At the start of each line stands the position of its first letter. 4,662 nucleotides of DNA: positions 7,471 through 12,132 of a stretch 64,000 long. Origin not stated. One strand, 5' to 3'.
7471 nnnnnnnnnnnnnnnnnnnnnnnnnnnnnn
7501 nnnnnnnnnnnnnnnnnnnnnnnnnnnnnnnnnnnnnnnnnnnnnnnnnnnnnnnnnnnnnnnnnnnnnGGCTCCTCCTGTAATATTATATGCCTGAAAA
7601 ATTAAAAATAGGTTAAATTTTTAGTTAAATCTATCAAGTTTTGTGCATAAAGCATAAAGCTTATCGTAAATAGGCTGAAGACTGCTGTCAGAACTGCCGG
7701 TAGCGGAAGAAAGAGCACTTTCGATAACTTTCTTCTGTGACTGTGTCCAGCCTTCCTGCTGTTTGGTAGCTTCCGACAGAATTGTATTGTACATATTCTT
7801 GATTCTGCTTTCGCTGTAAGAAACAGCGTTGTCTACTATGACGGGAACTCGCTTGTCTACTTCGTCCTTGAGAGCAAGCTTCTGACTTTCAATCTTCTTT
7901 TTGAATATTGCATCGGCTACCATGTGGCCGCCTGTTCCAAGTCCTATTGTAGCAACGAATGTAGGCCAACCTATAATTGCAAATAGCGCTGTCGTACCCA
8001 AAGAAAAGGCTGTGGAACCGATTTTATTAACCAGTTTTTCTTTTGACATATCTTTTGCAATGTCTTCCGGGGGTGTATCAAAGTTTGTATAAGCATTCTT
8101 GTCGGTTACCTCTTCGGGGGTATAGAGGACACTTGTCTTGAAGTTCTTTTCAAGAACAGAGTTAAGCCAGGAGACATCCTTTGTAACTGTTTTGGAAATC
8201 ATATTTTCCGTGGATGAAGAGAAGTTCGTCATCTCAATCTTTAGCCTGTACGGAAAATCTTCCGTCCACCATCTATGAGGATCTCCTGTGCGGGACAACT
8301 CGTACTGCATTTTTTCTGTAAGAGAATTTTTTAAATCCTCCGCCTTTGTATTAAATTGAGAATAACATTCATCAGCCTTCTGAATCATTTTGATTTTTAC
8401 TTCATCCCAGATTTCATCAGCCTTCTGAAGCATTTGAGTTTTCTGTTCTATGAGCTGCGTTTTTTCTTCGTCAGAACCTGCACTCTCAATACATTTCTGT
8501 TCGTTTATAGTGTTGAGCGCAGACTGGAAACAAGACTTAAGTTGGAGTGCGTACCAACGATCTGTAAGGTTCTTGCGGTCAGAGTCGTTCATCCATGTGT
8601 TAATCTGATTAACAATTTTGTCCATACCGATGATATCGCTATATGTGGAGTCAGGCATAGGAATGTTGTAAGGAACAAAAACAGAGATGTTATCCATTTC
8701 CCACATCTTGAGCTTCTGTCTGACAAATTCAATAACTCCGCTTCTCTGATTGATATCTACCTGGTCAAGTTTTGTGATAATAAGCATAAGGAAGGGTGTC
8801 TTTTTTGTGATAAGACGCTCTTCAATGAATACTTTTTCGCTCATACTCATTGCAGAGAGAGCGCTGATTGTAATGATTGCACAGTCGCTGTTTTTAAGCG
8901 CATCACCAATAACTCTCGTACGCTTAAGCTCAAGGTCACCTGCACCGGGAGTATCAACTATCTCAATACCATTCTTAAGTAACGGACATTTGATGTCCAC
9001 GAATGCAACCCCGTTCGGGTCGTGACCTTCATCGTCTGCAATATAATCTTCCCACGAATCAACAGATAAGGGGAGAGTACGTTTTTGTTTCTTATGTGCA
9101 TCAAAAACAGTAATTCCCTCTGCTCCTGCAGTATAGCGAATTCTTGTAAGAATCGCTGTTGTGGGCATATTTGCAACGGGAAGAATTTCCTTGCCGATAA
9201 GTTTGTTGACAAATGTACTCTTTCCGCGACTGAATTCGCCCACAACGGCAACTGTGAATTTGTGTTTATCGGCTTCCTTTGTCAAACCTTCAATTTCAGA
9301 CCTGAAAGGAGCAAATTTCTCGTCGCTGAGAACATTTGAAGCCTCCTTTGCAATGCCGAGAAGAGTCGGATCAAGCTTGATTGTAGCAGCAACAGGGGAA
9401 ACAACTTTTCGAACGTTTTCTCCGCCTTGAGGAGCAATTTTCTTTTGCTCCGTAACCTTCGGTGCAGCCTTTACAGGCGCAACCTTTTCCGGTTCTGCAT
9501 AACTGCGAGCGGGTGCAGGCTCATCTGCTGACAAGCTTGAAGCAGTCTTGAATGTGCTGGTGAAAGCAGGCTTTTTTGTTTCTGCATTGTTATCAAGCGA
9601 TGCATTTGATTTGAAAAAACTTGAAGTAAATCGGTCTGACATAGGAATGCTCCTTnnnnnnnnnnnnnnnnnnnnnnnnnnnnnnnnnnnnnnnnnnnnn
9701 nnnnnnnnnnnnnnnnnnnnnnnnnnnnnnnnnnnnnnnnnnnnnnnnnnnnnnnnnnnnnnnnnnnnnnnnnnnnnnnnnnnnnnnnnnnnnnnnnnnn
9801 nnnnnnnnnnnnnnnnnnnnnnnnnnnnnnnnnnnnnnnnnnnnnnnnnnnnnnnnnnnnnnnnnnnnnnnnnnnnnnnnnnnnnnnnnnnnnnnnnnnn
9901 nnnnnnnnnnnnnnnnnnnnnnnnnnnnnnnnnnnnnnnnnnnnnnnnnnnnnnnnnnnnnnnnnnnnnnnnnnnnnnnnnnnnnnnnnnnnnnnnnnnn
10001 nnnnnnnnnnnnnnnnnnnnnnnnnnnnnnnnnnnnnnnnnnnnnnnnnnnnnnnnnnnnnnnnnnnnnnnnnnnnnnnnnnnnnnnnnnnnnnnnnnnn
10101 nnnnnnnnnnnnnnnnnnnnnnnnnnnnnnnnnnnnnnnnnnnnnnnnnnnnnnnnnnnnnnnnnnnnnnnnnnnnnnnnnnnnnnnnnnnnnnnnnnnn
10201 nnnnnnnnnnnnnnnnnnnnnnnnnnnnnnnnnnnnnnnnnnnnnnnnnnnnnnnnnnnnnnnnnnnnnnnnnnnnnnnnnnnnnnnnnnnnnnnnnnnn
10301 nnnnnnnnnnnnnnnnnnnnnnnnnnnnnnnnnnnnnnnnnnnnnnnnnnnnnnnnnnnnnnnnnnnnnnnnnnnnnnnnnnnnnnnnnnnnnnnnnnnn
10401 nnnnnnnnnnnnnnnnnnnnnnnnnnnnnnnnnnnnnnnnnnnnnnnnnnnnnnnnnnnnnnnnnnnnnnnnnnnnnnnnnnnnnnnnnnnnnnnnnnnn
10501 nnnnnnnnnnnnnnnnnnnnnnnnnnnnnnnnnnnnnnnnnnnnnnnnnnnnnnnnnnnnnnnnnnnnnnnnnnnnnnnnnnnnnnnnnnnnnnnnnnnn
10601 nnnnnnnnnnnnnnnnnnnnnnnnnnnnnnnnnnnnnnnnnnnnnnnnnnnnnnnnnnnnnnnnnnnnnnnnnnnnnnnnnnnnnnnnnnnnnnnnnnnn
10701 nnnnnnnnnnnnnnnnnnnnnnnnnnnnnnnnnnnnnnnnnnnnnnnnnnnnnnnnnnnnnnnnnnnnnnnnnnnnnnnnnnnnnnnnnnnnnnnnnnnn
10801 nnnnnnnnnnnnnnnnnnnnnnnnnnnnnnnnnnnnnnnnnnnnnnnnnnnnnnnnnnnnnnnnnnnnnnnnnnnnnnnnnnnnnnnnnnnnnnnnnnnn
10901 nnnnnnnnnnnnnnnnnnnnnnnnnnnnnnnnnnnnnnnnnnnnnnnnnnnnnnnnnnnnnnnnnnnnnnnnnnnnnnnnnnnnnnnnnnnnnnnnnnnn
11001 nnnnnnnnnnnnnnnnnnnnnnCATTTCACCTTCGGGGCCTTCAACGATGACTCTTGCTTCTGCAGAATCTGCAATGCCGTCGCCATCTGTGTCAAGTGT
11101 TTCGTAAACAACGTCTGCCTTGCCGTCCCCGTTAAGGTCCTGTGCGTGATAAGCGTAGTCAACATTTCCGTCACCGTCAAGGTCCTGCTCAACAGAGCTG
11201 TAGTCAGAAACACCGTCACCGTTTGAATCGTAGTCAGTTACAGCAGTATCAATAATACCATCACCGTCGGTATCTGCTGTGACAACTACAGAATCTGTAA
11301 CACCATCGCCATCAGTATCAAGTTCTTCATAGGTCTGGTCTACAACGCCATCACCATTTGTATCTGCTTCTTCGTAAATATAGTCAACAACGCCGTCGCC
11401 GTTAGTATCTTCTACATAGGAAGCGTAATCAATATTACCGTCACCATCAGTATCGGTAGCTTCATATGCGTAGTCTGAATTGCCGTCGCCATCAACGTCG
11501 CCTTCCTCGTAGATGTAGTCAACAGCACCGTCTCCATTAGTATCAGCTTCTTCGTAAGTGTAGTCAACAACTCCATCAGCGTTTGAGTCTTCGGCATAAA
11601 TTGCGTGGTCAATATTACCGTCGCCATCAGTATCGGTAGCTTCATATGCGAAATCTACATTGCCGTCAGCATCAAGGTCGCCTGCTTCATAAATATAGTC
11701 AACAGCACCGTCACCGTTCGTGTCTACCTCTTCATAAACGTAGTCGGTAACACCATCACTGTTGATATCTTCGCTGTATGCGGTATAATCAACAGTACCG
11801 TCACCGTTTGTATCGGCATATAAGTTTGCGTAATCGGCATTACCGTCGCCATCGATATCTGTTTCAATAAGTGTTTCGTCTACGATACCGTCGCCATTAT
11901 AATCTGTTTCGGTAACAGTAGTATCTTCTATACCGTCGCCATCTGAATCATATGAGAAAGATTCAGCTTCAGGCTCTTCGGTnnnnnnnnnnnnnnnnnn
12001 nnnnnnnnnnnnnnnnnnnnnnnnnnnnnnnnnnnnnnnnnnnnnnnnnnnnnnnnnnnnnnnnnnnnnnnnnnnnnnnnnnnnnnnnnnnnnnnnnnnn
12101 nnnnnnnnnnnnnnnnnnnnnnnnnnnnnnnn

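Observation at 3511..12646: Five-gene operon joining a leaderless Ca-loop/papain-fold protein, a coupled partner, two dynamin-like GTPases and a membrane-tethered S1 protease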

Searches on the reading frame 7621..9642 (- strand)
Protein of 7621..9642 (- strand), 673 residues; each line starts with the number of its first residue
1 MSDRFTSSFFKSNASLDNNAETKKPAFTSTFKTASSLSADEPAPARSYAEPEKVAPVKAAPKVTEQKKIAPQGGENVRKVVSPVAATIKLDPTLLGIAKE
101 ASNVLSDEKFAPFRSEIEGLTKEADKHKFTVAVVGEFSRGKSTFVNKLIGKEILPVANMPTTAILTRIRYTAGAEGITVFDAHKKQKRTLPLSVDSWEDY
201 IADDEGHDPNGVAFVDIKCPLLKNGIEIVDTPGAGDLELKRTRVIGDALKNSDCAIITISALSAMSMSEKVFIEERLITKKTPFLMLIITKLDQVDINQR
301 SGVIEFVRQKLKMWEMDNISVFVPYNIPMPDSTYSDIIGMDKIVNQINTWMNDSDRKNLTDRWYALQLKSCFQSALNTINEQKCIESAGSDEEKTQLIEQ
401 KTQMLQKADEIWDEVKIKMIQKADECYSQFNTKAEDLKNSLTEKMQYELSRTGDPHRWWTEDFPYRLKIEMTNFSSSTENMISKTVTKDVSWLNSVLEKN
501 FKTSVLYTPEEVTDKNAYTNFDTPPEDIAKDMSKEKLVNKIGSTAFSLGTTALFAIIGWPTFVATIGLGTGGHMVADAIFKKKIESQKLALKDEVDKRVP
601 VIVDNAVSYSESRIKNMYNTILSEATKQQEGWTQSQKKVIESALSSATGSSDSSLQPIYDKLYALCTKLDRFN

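Call 6: search_protein_families(library=pfam, proteins=[window:7621-9642:-], max_evalue=0.1)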
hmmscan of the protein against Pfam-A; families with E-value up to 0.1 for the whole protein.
window:7621-9642:- (673 aa): 10 families
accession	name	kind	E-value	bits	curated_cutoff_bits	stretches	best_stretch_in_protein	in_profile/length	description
PF00350.29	Dynamin_N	-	3.9e-23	82.7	27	1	131-291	1-167/168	Dynamin family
PF01926.29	MMR_HSR1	-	1.3e-07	32.1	21.9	1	130-286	1-109/113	50S ribosome-binding GTPase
PF00009.33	GTP_EFTU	-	6e-07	29.7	26.5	1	130-382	5-176/188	Elongation factor Tu GTP binding domain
PF00735.24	Septin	-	0.0019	18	26.2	1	128-160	4-36/280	Septin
PF02421.24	FeoB_N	-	0.0075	16.2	27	0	130-166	2-37/156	Ferrous iron transport protein B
PF05049.19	IIGP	-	0.0089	15.6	24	1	102-152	9-61/375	Interferon-inducible GTPase (IIGP)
PF19055.6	ABC2_membrane_7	-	0.014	14.8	22.7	1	318-443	38-156/410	ABC-2 type transporter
PF03993.17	DUF349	-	0.018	15.8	23.9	1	368-416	2-50/75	Domain of Unknown Function (DUF349)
PF23154.1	KANSL3_1st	-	0.027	14.6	23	1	368-424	46-102/169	KANSL3, helical domain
PF21727.2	DUF6863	-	0.044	14.4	27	0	583-670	22-109/123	Family of unknown function (DUF6863)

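Call 7: search_protein_families(library=padloc, proteins=[window:7621-9642:-], max_evalue=0.1)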
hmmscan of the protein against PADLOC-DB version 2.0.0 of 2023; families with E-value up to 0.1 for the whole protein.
window:7621-9642:- (673 aa): 4 families
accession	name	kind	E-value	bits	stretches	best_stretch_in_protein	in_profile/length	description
PDLC03841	LeoBC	-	6.7e-11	40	2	367-644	301-569/601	-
PDLC03839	LeoA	-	3e-08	31.2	1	117-170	45-102/559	-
PDLC03843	LeoC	-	2.4e-05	22.6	1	112-147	52-87/207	-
PDLC03842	LeoB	-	0.043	10.7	0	395-655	276-550/568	-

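Call 8: search_protein_families(library=ncbifam, proteins=[window:7621-9642:-], max_evalue=0.1)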
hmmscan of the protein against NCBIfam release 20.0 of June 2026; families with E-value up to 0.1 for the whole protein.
window:7621-9642:- (673 aa): 17 families
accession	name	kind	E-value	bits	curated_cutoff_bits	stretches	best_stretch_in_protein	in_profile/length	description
NF052648.1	DynmDynABac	equivalog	4.7e-17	61.2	1600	2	79-168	567-650/1187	dynamin GTPase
NF007368.0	PRK09866.1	equivalog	1.5e-08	33.5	1146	1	125-175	66-116/742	clamp-binding protein CrfC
TIGR03594.1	GTPase_EngA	equivalog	8.4e-08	31.6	306.7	1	104-163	151-210/432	ribosome biogenesis GTPase Der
NF000908.1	PRK00089.1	equivalog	1.6e-07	30.9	237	2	130-163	5-38/291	GTPase Era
TIGR00231.1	small_GTP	domain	1.1e-06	28.5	42.5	1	129-299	4-127/164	GTP-binding protein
NF002828.0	PRK03003.1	equivalog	7.5e-05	21.5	631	1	104-176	16-87/477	ribosome biogenesis GTPase Der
NF049994.1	slr1306_fam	domain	0.0001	21.1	490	1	70-152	59-132/470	slr1306 family protein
TIGR00436.1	era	equivalog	0.00015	21.2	116.25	1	130-164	2-36/270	GTPase Era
TIGR03918.1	GTP_HydF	equivalog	0.0003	19.7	325.55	0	226-300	58-133/392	[FeFe] hydrogenase H-cluster maturation GTPase HydF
TIGR03596.1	GTPase_YlqF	equivalog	0.00083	18.8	208.2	1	121-162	111-152/276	ribosome biogenesis GTPase YlqF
NF007071.0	PRK09518.1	equivalog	0.00097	17.7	953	1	116-175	259-317/706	bifunctional cytidylate kinase/GTPase Der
NF033852.1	fulvocin_rel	subfamily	0.0049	17.7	35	0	382-445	1-70/150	bacteriocin fulvocin C-related protein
TIGR03598.1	GTPase_YsxC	equivalog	0.0075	16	124.45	0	120-152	10-42/186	ribosome biogenesis GTP-binding protein YihA/YsxC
NF008969.0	PRK12317.1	subfamily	0.0086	14.7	502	0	223-318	84-180/426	elongation factor 1-alpha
NF005988.0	PRK08099.1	equivalog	0.014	14.5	201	0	451-520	119-189/411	multifunctional transcriptional regulator/nicotinamide-nucleotide adenylyltransferase/ribosylnicotinamide kinase NadR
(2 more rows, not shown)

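Call 35: search_solved_structures(query=window:7621-9642:-, max_evalue=0.01)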
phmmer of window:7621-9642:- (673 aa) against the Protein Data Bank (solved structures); distinct sequences matched with E-value up to 0.01: 10.
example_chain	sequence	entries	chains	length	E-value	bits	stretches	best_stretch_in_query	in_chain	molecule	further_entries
2j68_A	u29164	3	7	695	5.4e-13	51.6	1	120-295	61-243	BACTERIAL DYNAMIN-LIKE PROTEIN | DYNAMIN FAMILY PROTEIN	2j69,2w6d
5owv_A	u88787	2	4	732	5.4e-12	48.3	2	220-316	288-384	GTP-binding protein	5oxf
6jfk_A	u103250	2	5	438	1e-08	37.5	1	112-284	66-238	Mitofusin-2,cDNA FLJ57997, highly similar to Transmembrane GTPase MFN2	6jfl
6jfm_A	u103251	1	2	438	6.9e-08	34.7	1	112-284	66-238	Mitofusin-2,Mitofusin-2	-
5owv_C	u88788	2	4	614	7.7e-06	28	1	113-277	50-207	GTP-binding protein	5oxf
9kfd_A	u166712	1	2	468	2.7e-05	26.2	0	96-178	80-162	Mitofusin FZO1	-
9kfe_A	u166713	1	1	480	4e-05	25.6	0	97-178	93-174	Mitofusin FZO1,Mitofusin FZO1,Fzo1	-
9kff_A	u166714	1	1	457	4.7e-05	25.4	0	99-178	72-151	Mitofusin FZO1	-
6j72_A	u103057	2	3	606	0.00045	22.2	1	128-349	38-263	Isoniazid inducible gene protein IniA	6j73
5dn8_A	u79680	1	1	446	0.0039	19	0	129-183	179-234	GTPase Der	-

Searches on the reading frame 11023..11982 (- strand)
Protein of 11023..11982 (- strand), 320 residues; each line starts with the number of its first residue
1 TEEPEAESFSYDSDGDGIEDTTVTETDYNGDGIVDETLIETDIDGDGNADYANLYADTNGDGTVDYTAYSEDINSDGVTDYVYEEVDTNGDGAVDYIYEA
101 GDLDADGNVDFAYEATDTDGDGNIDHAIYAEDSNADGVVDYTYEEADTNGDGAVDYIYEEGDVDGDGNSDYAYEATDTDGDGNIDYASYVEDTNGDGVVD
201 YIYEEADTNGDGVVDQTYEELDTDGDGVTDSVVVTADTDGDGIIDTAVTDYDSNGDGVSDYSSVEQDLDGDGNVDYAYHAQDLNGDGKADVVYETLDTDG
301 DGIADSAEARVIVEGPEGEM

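Call 60: search_solved_structures(query=window:11023-11982:-, max_evalue=0.1, show_alignments=2)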
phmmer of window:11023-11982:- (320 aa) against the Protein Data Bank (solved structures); distinct sequences matched with E-value up to 0.1: 101 (the best 60 are shown).
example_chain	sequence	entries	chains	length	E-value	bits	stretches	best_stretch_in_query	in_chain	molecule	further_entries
2jnx_A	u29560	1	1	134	0.0003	23.5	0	171-214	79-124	Calcium binding protein 2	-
1jfj_A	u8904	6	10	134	0.00039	23.1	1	142-257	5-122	CALCIUM-BINDING PROTEIN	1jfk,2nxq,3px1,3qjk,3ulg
2m7n_A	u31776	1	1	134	0.00087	21.9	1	142-257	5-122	Calcium-binding protein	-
4il1_A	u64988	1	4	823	0.0016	21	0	116-274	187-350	Calmodulin, Calcineurin subunit B type 1, Serine/threonine-protein phosphatase 2B catalyti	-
6tz6_B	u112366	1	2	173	0.004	19.7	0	32-61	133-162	Calcineurin subunit B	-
1vrk_A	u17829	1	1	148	0.011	18.3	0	237-313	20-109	CALMODULIN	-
1ggz_A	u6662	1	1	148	0.013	18.1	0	83-156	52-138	CALMODULIN-RELATED PROTEIN NB-1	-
8xji_L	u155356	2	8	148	0.013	18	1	57-156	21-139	Calmodulin-1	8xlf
6jii_C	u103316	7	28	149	0.014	17.9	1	57-156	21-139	Calmodulin-1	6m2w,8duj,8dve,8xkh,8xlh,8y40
2k0j_A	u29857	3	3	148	0.018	17.6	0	80-156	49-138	calmodulin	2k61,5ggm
5xop_A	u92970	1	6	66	0.021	17.4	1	82-130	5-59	Calcium-binding protein 1 (EhCBP1), putative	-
1clm_A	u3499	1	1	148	0.023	17.2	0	7-52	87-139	CALMODULIN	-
1exr_A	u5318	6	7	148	0.023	17.2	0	7-52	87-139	CALMODULIN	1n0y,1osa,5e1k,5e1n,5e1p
5i0i_E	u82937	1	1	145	0.025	17.1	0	55-156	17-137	Calmodulin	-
2m3s_A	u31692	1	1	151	0.025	17.1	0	31-53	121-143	Calmodulin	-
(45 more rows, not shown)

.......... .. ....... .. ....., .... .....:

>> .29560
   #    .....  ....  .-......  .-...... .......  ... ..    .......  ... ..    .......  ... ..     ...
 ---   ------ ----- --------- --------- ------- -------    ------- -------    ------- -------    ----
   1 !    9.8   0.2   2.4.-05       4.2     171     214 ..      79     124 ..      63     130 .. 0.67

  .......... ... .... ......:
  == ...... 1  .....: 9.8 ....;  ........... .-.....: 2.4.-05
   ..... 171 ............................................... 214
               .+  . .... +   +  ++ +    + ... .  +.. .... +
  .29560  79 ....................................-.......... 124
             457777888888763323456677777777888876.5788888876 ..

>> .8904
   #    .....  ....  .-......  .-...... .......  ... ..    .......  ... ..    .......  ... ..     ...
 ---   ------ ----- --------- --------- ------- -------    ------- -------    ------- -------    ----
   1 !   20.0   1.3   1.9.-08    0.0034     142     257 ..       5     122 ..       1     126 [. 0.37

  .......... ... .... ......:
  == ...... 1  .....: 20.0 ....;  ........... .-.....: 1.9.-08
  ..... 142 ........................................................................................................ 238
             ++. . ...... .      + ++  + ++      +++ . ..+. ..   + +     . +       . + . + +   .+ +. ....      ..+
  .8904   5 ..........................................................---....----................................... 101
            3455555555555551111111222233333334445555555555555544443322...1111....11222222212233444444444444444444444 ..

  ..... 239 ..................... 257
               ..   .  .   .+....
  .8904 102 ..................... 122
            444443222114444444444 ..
